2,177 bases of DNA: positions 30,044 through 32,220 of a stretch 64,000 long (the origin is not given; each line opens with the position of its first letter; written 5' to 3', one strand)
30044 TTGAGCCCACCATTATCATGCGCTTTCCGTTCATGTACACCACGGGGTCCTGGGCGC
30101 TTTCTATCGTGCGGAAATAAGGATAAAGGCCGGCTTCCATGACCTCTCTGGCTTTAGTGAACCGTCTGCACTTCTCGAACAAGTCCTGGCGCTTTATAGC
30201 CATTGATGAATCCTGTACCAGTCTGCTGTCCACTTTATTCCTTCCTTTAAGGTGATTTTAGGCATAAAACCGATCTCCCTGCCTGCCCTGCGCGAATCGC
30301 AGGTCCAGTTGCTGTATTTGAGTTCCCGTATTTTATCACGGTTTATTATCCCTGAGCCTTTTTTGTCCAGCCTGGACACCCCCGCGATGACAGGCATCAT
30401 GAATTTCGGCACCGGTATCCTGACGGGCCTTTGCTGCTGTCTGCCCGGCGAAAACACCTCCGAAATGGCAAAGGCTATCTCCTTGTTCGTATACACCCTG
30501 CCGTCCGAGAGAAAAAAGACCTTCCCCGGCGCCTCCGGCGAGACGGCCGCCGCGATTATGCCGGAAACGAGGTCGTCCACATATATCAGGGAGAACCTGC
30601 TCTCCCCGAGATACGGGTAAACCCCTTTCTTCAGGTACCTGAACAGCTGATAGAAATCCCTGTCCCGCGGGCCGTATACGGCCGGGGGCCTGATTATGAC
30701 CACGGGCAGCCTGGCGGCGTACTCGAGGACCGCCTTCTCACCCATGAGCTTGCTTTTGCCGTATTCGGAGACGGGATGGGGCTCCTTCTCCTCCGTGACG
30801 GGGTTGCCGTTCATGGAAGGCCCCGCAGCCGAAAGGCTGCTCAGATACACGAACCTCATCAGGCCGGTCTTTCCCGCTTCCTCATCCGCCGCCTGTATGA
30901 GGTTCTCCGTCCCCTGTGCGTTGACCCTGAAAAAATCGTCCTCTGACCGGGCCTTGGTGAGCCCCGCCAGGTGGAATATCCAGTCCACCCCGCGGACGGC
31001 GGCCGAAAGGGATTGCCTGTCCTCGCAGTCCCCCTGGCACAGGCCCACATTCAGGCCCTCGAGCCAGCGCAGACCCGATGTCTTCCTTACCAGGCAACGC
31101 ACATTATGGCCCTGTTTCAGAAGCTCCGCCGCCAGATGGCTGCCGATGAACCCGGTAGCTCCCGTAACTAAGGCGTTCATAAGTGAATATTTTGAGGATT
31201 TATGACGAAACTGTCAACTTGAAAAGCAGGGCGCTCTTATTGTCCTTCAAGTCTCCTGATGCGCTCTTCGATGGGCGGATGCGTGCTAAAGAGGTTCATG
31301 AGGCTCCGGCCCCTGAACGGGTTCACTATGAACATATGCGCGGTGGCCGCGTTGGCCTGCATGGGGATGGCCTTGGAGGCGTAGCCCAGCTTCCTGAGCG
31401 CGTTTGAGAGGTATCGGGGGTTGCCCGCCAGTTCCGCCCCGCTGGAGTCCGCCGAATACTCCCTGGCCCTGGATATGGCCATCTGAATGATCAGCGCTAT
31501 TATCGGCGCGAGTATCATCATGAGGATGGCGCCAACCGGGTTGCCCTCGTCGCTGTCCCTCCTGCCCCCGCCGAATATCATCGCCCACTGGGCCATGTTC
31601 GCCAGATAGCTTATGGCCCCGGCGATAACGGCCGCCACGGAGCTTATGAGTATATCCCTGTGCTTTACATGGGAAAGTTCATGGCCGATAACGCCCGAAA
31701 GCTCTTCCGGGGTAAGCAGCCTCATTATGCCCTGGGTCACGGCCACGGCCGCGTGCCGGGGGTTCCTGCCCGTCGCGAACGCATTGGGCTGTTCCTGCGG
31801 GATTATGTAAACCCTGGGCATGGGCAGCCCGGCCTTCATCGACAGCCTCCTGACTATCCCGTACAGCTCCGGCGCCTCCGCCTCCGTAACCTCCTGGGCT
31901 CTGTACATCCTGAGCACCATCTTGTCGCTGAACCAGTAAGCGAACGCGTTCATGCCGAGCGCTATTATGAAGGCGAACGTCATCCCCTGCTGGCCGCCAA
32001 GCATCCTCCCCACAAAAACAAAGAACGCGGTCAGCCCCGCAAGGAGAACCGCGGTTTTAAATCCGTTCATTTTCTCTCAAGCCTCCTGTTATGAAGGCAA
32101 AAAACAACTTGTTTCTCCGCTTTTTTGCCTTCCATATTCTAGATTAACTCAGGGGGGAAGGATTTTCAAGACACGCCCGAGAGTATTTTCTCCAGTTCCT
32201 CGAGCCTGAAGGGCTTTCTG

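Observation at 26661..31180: Alpha-oxoamine synthase, extended SDR and GNAT-like acyltransferase (plus divergent KAS): a possible bacterial ceramide or aminolipid pathway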

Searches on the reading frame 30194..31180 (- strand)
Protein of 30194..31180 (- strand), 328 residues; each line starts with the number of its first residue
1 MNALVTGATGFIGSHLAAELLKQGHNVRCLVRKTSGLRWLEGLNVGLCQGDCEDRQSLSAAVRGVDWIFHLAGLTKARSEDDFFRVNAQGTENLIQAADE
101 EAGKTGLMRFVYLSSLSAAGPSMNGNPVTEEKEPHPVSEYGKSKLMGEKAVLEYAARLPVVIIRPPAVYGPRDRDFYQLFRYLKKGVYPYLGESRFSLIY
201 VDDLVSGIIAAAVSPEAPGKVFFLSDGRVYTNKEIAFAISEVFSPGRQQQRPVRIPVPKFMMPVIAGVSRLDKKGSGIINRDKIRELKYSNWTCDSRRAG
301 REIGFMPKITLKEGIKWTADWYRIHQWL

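Call 3: search_protein_families(library=pfam, proteins=[window:30194-31180:-], max_evalue=0.01)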
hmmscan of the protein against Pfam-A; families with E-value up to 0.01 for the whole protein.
window:30194-31180:- (328 aa): 9 families
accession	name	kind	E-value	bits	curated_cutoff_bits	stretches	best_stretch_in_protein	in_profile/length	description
PF01370.27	Epimerase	-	2.2e-39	135.7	20.9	1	3-217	1-230/240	NAD dependent epimerase/dehydratase family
PF01073.25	3Beta_HSD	-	9e-31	107.4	22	1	4-228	1-252/280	3-beta hydroxysteroid dehydrogenase/isomerase family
PF16363.11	GDP_Man_Dehyd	-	1.2e-24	87.8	27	1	4-316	1-330/332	GDP-mannose 4,6 dehydratase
PF07993.18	NAD_binding_4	-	1e-21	77.7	20.1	2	58-181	82-220/258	Male sterility protein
PF04321.23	RmlD_sub_bind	-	3.1e-19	69.6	27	1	1-184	1-167/287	RmlD substrate binding domain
PF13460.12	NAD_binding_10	-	3.4e-19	69.9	27.2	1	7-169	1-147/184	NAD(P)H-binding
PF05368.20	NmrA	-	5.6e-15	56.1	27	1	4-114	6-106/298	NmrA-like family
PF02719.21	Polysacc_synt_2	-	5.3e-07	29.6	20.2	1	4-121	2-134/293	Polysaccharide biosynthesis protein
PF00106.31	adh_short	-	0.0001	22.3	26.6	1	3-97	3-118/195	short chain dehydrogenase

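Call 4: search_protein_families(library=ncbifam, proteins=[window:30194-31180:-], max_evalue=0.01)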
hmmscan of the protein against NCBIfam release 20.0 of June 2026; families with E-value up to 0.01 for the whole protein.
window:30194-31180:- (328 aa): 38 families (the best 25 are shown)
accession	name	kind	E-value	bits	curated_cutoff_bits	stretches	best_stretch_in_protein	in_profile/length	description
TIGR03466.1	HpnA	hypoth_equivalog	5.1e-43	147.2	367.65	1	1-326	1-325/327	hopanoid-associated sugar epimerase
NF042422.1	oxyalk_red_OleD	equivalog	3.8e-29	102.1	580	1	1-321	1-327/329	2-alkyl-3-oxoalkanoate reductase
NF052578.1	StrlDmthSdmBMthl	equivalog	6.5e-29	101.7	600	1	1-326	1-326/328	sterol demethylase protein SdmB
TIGR04180.1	EDH_00030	hypoth_equivalog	1.9e-26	92.9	475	1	4-236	2-249/297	NAD-dependent 4,6-dehydratase LegB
NF042423.1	oxyalk_red_Shew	equivalog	1.5e-25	90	580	1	3-316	11-329/331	2-alkyl-3-oxoalkanoate reductase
TIGR01746.1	Thioester-redct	subfamily_domain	4.6e-24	85.3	213.35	2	63-226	87-263/371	thioester reductase domain-containing protein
TIGR01179.1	galE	equivalog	1.2e-19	70.3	262.3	1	3-165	2-173/332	UDP-glucose 4-epimerase GalE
NF043036.1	ErythonDh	equivalog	1.7e-17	63.7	325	1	1-160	1-178/321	D-erythronate dehydrogenase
TIGR01214.1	rmlD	equivalog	6.2e-16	58.3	224.05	1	4-185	3-168/285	dTDP-4-dehydrorhamnose reductase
TIGR01181.1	dTDP_gluc_dehyt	equivalog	1.2e-15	57.4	365.1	1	3-327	2-316/321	dTDP-glucose 4,6-dehydratase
TIGR02197.1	heptose_epim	equivalog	1.2e-14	54.2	274.6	1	4-174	2-176/316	ADP-glyceromanno-heptose 6-epimerase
TIGR01777.1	yfcH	hypoth_equivalog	2.8e-14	53.4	207.35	1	4-268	2-260/292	TIGR01777 family oxidoreductase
NF047837.1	UDPAcbARedWbcJ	equivalog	2.9e-12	46.2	500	1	1-178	1-143/372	UDP-2-acetamido-2,6-beta-L-arabino-hexul-4-ose reductase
NF058621.1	DiazavRedAvaA7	equivalog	3.6e-12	46.5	400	1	1-172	1-175/304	3-diazoavenalumate denitrifying reductase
NF005539.0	PRK07201.1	equivalog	3.8e-12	45.7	549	1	1-250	1-273/657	SDR family oxidoreductase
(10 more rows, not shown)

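Call 7: search_solved_structures(query=window:30194-31180:-, max_evalue=1e-10)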
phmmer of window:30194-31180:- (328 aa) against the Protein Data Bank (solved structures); distinct sequences matched with E-value up to 1e-10: 25.
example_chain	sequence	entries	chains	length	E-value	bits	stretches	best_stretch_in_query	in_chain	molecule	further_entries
3wj7_A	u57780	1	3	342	8.4e-28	100.6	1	3-325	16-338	Putative oxidoreductase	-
4zrm_A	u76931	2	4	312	2.3e-18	69.6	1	1-243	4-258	UDP-glucose 4-epimerase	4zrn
8rdg_A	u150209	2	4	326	8.5e-18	67.7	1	1-241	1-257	SDR family NAD(P)-dependent oxidoreductase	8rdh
8rdi_A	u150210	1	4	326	3.1e-17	65.9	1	1-241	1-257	SDR family NAD(P)-dependent oxidoreductase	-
6kv9_A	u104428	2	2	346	1.5e-16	63.6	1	3-229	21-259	MoeE5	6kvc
6jkg_A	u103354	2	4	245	4e-16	62.2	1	4-213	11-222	Sterol-4-alpha-carboxylate 3-dehydrogenase, decarboxylating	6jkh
6wjb_A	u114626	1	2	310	5.4e-16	61.8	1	3-242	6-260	NAD-dependent epimerase/dehydratase family protein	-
6zl6_A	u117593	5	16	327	7e-16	61.4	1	1-214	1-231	Epimerase domain-containing protein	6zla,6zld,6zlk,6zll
5u4q_A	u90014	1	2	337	2e-15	59.9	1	2-217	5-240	dTDP-glucose 4,6-dehydratase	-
6zlj_A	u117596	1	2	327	2.5e-15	59.6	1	1-214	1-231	Epimerase domain-containing protein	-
6wj9_A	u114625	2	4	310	5e-15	58.6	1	3-242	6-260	NAD-dependent epimerase/dehydratase family protein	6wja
6bwl_A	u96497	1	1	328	6.3e-15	58.3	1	1-236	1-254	Pal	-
4id9_A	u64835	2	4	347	1.7e-14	56.8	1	4-153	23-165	SHORT-CHAIN DEHYDROGENASE/REDUCTASE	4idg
3icp_A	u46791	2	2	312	1.9e-14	56.7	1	2-218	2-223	NAD-dependent epimerase/dehydratase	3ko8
1r6d_A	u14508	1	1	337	8.9e-14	54.5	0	1-238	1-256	TDP-glucose-4,6-dehydratase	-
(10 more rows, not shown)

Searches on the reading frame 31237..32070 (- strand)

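Call 3: search_protein_families(library=pfam, proteins=[window:31237-32070:-], max_evalue=0.01)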
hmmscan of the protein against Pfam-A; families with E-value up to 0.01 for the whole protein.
window:31237-32070:- (277 aa): 2 families
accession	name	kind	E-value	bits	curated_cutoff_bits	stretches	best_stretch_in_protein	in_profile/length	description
PF01435.24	Peptidase_M48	-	3.3e-36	125.3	20.3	1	64-276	2-184/186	Peptidase family M48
PF05569.17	Peptidase_M56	-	0.0019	17.9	31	1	111-149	180-218/296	BlaR1 peptidase M56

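Call 4: search_protein_families(library=ncbifam, proteins=[window:31237-32070:-], max_evalue=0.01)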
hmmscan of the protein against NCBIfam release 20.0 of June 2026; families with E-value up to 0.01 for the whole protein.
window:31237-32070:- (277 aa): 9 families
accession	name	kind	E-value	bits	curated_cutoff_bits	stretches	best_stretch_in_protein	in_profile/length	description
NF002826.0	PRK03001.1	equivalog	2.1e-123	411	369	1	1-275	2-276/285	zinc metalloprotease HtpX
NF002363.0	PRK01345.1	equivalog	1.1e-112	376.3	422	1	1-275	1-276/318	zinc metalloprotease HtpX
NF002839.0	PRK03072.1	equivalog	1.2e-107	359.4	412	1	1-275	7-282/291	zinc metalloprotease HtpX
NF003425.0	PRK04897.1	equivalog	2.3e-87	292.9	355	1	2-275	9-296/298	zinc metalloprotease HtpX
NF002669.0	PRK02391.1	equivalog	1.5e-73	247.6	341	1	7-275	19-289/298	zinc metalloprotease HtpX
NF002775.0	PRK02870.1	equivalog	9.3e-42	143.5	285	1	35-276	78-335/338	zinc metalloprotease HtpX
NF003965.0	PRK05457.1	equivalog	4.9e-40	137.7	245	1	11-275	18-282/285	protease HtpX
NF002322.0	PRK01265.1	equivalog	2.4e-32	112.7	275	1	23-233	37-252/325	zinc metalloprotease HtpX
NF052399.1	M48_lipo_LoiP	exception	2.1e-05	24.1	365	1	92-136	94-134/247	metalloprotease LoiP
